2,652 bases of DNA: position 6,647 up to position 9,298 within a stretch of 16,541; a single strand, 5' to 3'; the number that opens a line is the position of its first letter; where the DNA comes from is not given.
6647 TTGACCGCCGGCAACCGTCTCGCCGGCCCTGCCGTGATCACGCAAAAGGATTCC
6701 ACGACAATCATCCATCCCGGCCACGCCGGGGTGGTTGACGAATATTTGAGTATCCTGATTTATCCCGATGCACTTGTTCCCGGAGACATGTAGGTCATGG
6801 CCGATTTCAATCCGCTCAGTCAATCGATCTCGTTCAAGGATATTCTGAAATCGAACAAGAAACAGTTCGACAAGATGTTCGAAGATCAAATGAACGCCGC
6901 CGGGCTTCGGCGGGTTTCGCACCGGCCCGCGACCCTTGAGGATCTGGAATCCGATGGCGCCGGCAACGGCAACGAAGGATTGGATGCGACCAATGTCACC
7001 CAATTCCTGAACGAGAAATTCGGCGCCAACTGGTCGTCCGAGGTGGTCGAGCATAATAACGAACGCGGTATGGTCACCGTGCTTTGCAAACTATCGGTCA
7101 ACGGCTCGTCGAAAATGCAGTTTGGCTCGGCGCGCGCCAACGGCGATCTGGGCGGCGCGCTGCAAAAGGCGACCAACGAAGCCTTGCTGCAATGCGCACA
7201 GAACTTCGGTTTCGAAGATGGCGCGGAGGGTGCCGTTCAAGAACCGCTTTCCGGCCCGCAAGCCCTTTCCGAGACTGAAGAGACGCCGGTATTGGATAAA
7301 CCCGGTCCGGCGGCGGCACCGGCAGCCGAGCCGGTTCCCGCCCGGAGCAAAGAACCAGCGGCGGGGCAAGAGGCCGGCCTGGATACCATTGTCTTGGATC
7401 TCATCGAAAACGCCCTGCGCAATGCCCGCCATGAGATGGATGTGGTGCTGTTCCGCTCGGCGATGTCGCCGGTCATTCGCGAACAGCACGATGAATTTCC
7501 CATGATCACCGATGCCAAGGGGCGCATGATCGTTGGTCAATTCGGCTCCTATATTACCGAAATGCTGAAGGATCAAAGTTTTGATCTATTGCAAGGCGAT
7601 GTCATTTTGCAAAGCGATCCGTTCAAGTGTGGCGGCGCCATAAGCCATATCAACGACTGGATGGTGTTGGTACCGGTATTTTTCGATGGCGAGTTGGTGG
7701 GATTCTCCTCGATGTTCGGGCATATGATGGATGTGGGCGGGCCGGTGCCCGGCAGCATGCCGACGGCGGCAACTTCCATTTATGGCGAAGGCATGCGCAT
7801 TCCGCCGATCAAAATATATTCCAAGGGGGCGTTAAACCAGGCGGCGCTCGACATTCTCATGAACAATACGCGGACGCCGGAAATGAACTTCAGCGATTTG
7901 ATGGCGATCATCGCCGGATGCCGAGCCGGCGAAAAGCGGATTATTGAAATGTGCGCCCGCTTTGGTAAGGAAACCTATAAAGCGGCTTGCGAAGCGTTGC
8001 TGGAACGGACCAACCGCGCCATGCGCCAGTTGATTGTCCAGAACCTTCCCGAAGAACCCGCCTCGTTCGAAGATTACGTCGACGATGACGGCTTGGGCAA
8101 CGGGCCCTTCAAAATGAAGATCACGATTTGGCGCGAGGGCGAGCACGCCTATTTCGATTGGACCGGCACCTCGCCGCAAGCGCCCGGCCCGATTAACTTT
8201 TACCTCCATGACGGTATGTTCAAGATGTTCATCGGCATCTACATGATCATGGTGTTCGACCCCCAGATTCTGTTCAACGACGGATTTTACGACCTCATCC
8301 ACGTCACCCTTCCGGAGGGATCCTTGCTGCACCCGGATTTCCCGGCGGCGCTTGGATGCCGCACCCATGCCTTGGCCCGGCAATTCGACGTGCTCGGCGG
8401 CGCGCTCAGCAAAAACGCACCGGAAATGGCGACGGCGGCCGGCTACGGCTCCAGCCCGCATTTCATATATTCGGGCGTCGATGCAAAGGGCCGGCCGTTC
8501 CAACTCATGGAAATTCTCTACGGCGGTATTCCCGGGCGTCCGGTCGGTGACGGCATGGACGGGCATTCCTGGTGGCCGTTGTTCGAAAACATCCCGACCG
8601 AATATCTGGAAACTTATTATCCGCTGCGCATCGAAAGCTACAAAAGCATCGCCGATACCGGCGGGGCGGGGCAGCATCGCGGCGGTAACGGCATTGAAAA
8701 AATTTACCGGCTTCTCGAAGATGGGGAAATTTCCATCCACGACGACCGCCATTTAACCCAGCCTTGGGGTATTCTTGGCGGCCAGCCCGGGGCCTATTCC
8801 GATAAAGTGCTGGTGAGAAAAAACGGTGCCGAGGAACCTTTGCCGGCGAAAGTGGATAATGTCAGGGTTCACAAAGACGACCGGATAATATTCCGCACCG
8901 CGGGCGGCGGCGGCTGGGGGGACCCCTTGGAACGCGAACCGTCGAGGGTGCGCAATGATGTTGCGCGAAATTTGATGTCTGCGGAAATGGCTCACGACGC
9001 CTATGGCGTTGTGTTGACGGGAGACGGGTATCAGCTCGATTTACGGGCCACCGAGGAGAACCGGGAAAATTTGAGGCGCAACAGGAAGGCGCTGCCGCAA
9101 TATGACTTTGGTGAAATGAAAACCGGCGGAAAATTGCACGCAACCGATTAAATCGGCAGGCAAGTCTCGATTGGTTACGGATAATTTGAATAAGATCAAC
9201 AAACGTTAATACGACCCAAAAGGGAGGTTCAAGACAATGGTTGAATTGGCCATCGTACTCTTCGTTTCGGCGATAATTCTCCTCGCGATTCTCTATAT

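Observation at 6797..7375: Rad52/Sak-like single-strand-annealing domain fused in-frame to the N-terminus of hydantoinase subunit B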

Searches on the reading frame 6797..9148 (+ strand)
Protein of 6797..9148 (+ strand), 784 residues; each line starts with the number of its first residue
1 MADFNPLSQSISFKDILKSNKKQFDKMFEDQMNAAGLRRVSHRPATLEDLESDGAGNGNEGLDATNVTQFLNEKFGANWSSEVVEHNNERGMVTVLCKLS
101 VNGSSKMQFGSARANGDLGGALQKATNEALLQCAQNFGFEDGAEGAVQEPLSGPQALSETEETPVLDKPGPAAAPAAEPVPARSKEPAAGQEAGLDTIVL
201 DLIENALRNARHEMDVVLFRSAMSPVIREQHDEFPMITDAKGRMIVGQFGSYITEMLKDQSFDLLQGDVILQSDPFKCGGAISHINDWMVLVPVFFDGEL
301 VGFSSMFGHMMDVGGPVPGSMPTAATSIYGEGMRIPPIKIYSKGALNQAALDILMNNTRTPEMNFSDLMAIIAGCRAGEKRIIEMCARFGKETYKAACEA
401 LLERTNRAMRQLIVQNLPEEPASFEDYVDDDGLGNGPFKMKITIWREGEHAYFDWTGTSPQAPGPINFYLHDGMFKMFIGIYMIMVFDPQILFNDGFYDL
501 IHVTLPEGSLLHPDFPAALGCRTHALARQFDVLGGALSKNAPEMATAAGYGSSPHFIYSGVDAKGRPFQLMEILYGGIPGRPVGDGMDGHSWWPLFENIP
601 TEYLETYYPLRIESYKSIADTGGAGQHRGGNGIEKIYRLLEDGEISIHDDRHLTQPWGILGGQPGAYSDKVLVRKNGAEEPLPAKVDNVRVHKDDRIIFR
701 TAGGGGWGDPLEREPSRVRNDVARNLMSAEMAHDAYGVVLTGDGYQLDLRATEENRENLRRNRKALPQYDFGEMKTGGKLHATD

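Call 5: search_protein_families(library=pfam, proteins=[window:6797-9148:+], max_evalue=1)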
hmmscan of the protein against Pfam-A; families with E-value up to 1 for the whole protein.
window:6797-9148:+ (784 aa): 1 family
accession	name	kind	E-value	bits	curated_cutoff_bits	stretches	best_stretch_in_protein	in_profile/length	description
PF02538.19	Hydantoinase_B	-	1.2e-148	496.3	26.8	1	196-710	1-519/519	Hydantoinase B/oxoprolinase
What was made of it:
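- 7382..9151 (+): Hydantoinase_B catalytic subunit (aa 196-784) plus stop codon. PF02538 at E 1e-148, matching profile positions 1-519 of 519 (call 5).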

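Call 29: find_homologous_proteins(query=window:6797-9148:+, max_evalue=1e-30)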
Query window:6797-9148:+ (784 aa): 7369 proteins with E <= 1e-30 among 8000 candidates; the best 120 are listed.
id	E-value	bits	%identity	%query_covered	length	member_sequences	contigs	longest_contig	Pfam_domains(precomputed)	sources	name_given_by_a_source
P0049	0.0e+0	1825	100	100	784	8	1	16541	PF02538.20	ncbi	ncbi:MAG: hydantoinase B/oxoprolinase family protein [Rhodospirillales bacterium]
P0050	0.0e+0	1403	76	100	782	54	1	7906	PF02538.20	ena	-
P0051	0.0e+0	1333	82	74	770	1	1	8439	PF02538.20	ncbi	-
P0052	0.0e+0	1329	73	99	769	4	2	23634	PF02538.20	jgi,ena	-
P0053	0.0e+0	1328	74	99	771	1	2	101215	PF02538.20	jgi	jgi:N-methylhydantoinase B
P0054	0.0e+0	1319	72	99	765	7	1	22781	PF02538.20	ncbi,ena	-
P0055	0.0e+0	1319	73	99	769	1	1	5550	PF02538.20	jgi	jgi:N-methylhydantoinase B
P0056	0.0e+0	1318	74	98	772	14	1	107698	PF02538.20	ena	-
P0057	0.0e+0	1315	73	99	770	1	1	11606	PF02538.20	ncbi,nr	ncbi:MAG TPA: hydantoinase B/oxoprolinase family protein [Stellaceae bacterium]|nr:hydantoinase B/ox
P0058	0.0e+0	1313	73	99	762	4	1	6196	PF02538.20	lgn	-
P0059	0.0e+0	1312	72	99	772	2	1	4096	PF02538.20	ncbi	-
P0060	0.0e+0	1304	72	99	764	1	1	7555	PF02538.20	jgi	jgi:N-methylhydantoinase B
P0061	0.0e+0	1303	72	99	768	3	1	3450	PF02538.20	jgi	-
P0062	0.0e+0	1303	73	98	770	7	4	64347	PF02538.20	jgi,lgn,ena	-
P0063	0.0e+0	1302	72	100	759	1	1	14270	PF02538.20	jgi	jgi:N-methylhydantoinase B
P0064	0.0e+0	1299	71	99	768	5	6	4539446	PF02538.20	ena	-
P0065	0.0e+0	1297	71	99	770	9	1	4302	PF02538.20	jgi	-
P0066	0.0e+0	1296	72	100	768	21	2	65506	PF02538.20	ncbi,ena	-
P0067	0.0e+0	1296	71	99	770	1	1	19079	PF02538.20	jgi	jgi:N-methylhydantoinase B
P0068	0.0e+0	1296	71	99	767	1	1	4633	PF02538.20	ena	-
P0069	0.0e+0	1294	72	100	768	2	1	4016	PF02538.20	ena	-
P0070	0.0e+0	1294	71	99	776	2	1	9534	PF02538.20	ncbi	-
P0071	0.0e+0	1294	72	99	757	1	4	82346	PF02538.20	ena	-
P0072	0.0e+0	1293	72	99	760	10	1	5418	PF02538.20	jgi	jgi:N-methylhydantoinase B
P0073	0.0e+0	1293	71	99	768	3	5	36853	PF02538.20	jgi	jgi:N-methylhydantoinase B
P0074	0.0e+0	1292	71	99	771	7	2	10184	PF02538.20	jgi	jgi:N-methylhydantoinase B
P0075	0.0e+0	1291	72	98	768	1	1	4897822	PF02538.20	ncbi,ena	-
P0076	0.0e+0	1291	72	99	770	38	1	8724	PF02538.20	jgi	-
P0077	0.0e+0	1290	70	100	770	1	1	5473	PF02538.20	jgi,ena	-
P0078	0.0e+0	1290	72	98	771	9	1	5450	PF02538.20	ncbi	-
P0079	0.0e+0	1289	72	99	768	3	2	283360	PF02538.20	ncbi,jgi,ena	ncbi:MAG TPA: hydantoinase B/oxoprolinase family protein [Xanthobacteraceae bacterium]|jgi:N-methylh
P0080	0.0e+0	1289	71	100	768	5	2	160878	PF02538.20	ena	-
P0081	0.0e+0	1289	72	99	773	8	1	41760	PF02538.20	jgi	jgi:N-methylhydantoinase B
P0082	0.0e+0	1289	71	99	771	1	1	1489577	PF02538.20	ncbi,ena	-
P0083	0.0e+0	1288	71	99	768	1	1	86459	PF02538.20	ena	-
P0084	0.0e+0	1287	72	99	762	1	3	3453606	PF02538.20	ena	-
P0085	0.0e+0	1287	71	99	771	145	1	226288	PF02538.20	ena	-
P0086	0.0e+0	1287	71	100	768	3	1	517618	PF02538.20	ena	-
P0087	0.0e+0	1287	71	99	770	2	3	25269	PF02538.20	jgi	jgi:N-methylhydantoinase B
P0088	0.0e+0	1287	71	99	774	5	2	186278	PF02538.20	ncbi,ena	-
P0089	0.0e+0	1287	71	99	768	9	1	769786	PF02538.20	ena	-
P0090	0.0e+0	1286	71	100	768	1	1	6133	PF02538.20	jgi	jgi:N-methylhydantoinase B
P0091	0.0e+0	1286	71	99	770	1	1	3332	PF02538.20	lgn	-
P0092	0.0e+0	1285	70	100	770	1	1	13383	PF02538.20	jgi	jgi:N-methylhydantoinase B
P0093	0.0e+0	1285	71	99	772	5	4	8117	PF02538.20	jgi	jgi:N-methylhydantoinase B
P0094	0.0e+0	1284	72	98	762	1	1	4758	PF02538.20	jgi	jgi:N-methylhydantoinase B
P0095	0.0e+0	1282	70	100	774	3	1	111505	PF02538.20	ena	-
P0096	0.0e+0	1282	71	99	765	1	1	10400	PF02538.20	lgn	-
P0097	0.0e+0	1281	71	99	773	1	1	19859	PF02538.20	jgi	jgi:N-methylhydantoinase B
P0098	0.0e+0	1281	71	99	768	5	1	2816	PF02538.20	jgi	jgi:N-methylhydantoinase B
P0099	0.0e+0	1280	71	99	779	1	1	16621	PF02538.20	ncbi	-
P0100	0.0e+0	1280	71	99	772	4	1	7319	PF02538.20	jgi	-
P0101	0.0e+0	1280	71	100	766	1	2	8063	PF02538.20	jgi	jgi:N-methylhydantoinase B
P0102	0.0e+0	1280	70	100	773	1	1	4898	PF02538.20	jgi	jgi:N-methylhydantoinase B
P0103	0.0e+0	1280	70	99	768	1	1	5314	PF02538.20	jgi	jgi:N-methylhydantoinase B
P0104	0.0e+0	1280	70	99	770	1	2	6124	PF02538.20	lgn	-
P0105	0.0e+0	1279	70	99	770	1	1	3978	PF02538.20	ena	-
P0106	0.0e+0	1278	71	99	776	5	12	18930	PF02538.20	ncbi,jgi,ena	jgi:N-methylhydantoinase B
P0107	0.0e+0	1278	71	100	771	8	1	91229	PF02538.20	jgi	jgi:N-methylhydantoinase B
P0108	0.0e+0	1278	70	99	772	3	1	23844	PF02538.20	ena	-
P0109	0.0e+0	1277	71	99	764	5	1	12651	PF02538.20,PF04098.22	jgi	jgi:N-methylhydantoinase B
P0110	0.0e+0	1277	70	99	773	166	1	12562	PF02538.20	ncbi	ncbi:MAG: hydantoinase B/oxoprolinase family protein [Xanthobacteraceae bacterium]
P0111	0.0e+0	1277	71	98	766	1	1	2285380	PF02538.20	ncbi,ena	-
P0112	0.0e+0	1276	71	99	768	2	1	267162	PF02538.20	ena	-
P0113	0.0e+0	1276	70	100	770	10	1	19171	PF02538.20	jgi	jgi:N-methylhydantoinase B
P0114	0.0e+0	1276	73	96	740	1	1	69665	PF02538.20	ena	-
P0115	0.0e+0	1275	72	99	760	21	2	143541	PF02538.20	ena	-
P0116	0.0e+0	1275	70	99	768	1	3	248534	PF02538.20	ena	-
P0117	0.0e+0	1275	72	98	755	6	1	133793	PF02538.20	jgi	jgi:N-methylhydantoinase B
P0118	0.0e+0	1274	72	99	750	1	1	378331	PF02538.20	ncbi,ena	-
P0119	0.0e+0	1274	70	99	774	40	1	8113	PF02538.20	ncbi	-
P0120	0.0e+0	1274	71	99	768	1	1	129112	PF02538.20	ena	-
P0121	0.0e+0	1274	70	99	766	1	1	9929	PF02538.20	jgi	jgi:N-methylhydantoinase B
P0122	0.0e+0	1274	71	99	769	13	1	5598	PF02538.20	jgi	jgi:N-methylhydantoinase B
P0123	0.0e+0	1274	71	99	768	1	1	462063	PF02538.20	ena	-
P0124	0.0e+0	1274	70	99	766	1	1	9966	PF02538.20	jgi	jgi:N-methylhydantoinase B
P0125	0.0e+0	1274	71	99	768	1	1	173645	PF02538.20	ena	-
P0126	0.0e+0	1273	70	99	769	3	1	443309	PF02538.20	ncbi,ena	-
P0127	0.0e+0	1273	71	99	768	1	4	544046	PF02538.20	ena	-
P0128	0.0e+0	1272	71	99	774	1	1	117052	PF02538.20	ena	-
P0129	0.0e+0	1272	70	99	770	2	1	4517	PF02538.20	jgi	-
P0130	0.0e+0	1272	72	99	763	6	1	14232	PF02538.20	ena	-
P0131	0.0e+0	1272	70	99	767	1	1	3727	PF02538.20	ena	-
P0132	0.0e+0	1271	70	100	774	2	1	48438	PF02538.20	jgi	-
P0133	0.0e+0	1271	70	99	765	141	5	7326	PF02538.20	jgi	jgi:N-methylhydantoinase B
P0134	0.0e+0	1271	70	100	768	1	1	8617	PF02538.20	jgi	jgi:N-methylhydantoinase B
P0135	0.0e+0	1271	70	99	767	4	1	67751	PF02538.20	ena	-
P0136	0.0e+0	1271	70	99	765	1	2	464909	PF02538.20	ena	-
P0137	0.0e+0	1270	70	100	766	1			PF02538.20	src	-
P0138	0.0e+0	1270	70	99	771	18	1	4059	PF02538.20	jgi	-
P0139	0.0e+0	1269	70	99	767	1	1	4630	PF02538.20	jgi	-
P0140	0.0e+0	1269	70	99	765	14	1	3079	PF02538.20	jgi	jgi:N-methylhydantoinase B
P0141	0.0e+0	1269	72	99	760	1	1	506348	PF02538.20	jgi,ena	-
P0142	0.0e+0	1269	71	99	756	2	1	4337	PF02538.20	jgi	jgi:N-methylhydantoinase B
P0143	0.0e+0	1268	70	99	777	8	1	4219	PF02538.20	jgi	jgi:N-methylhydantoinase B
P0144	0.0e+0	1268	70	100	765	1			PF02538.20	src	-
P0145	0.0e+0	1266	71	99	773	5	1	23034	PF02538.20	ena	-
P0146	0.0e+0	1266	71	99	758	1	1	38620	PF02538.20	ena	-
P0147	0.0e+0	1266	70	99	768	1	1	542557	PF02538.20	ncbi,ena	-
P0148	0.0e+0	1266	71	98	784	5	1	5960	PF02538.20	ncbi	-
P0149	0.0e+0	1266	71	99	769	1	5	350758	PF02538.20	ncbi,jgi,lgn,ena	jgi:N-methylhydantoinase B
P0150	0.0e+0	1266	70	100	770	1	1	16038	PF02538.20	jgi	jgi:N-methylhydantoinase B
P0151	0.0e+0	1266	70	99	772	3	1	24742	PF02538.20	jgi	jgi:N-methylhydantoinase B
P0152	0.0e+0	1265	70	100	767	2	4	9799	PF02538.20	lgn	-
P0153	0.0e+0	1265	70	100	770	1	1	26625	PF02538.20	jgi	jgi:N-methylhydantoinase B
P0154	0.0e+0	1264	70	99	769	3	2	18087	PF02538.20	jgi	jgi:N-methylhydantoinase B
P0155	0.0e+0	1263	70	99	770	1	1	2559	PF02538.20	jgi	jgi:N-methylhydantoinase B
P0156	0.0e+0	1263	69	100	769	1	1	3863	PF02538.20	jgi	jgi:N-methylhydantoinase B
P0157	0.0e+0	1263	70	99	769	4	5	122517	PF02538.20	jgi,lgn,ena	jgi:N-methylhydantoinase B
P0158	0.0e+0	1263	70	99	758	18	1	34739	PF02538.20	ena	-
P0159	0.0e+0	1263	70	98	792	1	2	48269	PF02538.20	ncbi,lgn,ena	-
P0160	0.0e+0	1262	70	99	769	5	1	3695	PF02538.20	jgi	jgi:N-methylhydantoinase B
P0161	0.0e+0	1262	70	99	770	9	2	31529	PF02538.20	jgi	jgi:N-methylhydantoinase B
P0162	0.0e+0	1262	69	100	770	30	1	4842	PF02538.20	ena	-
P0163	0.0e+0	1262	70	100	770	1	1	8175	PF02538.20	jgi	jgi:N-methylhydantoinase B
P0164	0.0e+0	1262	69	100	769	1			PF02538.20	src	-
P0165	0.0e+0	1261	69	100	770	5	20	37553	PF02538.20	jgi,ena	jgi:N-methylhydantoinase B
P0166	0.0e+0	1261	70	99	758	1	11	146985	PF02538.20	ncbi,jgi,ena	-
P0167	0.0e+0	1261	71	99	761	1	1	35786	PF02538.20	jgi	jgi:N-methylhydantoinase B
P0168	0.0e+0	1261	68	99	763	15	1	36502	PF02538.20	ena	-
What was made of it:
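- On Rad52/Rad22 family (PF04098) / Rad52 SSAP superfamily: Orthologue P0109 has a precomputed PF04098 hit (call 29).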

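Call 38: search_protein_families(library=ncbifam, proteins=[window:6797-9148:+], max_evalue=0.001)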
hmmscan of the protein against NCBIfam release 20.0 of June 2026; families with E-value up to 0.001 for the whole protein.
window:6797-9148:+ (784 aa): 2 families
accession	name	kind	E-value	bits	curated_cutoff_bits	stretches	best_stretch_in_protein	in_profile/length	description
NF050157.1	CapLactmsBetCapB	equivalog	7.2e-72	242.5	1000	1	196-756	2-575/577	caprolactamase subunit beta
NF042976.1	AcphenoCarb_ApcD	equivalog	4.8e-40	137.5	1500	2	261-679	105-532/685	acetophenone carboxylase subunit delta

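Call 76: predict_structure(alignment_id=A5)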
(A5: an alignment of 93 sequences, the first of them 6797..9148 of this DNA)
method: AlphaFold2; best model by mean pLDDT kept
length: 784 residues; sequences in the alignment: 93
mean_pLDDT: 64.5   pTM: 0.46
mean pLDDT of the five models: 64.5, 63.2, 61.3, 59.3, 59.1
residues with pLDDT >= 90: 137; 70-90: 229; 50-70: 153; < 50: 265
segments of 3 or more residues with pLDDT < 50: 1-11, 36-62, 140-192, 223-232, 278-285, 310-333, 357-363, 427-439, 458-470, 507-553, 575-607, 769-784
pLDDT, mean of each block of 10 residues (from residue 1): 35 59 68 50 46 37 66 87 89 91 90 83 90 76 32 29 29 35 33 71 89 76 44 74 78 71 87 58 57 94 79 33 37 66 89 58 62 91 95 94 86 82 55 43 80 63 36 61 63 71 60 35 31 38 31 55 65 41 30 28 42 74 75 79 73 59 75 91 71 89 70 91 87 95 92 94 66 36 29
secondary structure, 60 per line:
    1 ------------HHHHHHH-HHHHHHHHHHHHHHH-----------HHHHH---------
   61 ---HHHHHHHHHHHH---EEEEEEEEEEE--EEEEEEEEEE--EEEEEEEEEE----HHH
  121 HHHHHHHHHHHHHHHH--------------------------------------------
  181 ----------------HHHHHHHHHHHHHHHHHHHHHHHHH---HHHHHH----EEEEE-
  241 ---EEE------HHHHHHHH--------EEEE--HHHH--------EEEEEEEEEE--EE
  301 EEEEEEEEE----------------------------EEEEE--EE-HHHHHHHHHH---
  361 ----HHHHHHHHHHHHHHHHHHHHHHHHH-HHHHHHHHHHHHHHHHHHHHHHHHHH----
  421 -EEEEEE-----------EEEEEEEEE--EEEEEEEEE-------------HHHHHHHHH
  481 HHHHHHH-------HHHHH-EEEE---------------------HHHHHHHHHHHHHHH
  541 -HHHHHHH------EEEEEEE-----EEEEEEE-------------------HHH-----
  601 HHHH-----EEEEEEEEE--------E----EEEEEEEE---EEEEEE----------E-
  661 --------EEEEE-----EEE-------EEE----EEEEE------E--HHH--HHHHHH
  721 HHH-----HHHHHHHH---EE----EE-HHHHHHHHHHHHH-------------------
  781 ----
elements in order (helices of 4 or more, strands of 3 or more residues): H13-19 H21-35 H47-51 H64-75 E79-89 E92-101 E104-113 H118-136 H197-221 H225-230 E235-239 E244-246 H253-260 E269-272 H275-278 E287-296 E299-309 E338-342 H348-357 H365-389 H391-416 E422-427 E439-447 E450-458 H472-487 H495-499 E501-504 H526-540 H542-548 E555-561 E567-573 H601-604 E610-618 E632-639 E643-648 E669-673 E679-681 E689-691 E696-700 H715-723 H729-736 H749-761
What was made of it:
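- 7217..7381 (+): Pro/Ala/Glu-rich disordered linker (aa 141-195), 32-54 aa long in orthologues. pLDDT about 30 (call 76).
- Module behaviour: in the full-length model the core keeps pLDDT 87-91 while the linker is about 30 (call 76). The long disordered tether gives no fixed contact with the catalytic domain (call 76).
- Tried and rejected: It has low overall confidence (mean pLDDT 64.5), so it is uninformative about contacts (call 76).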
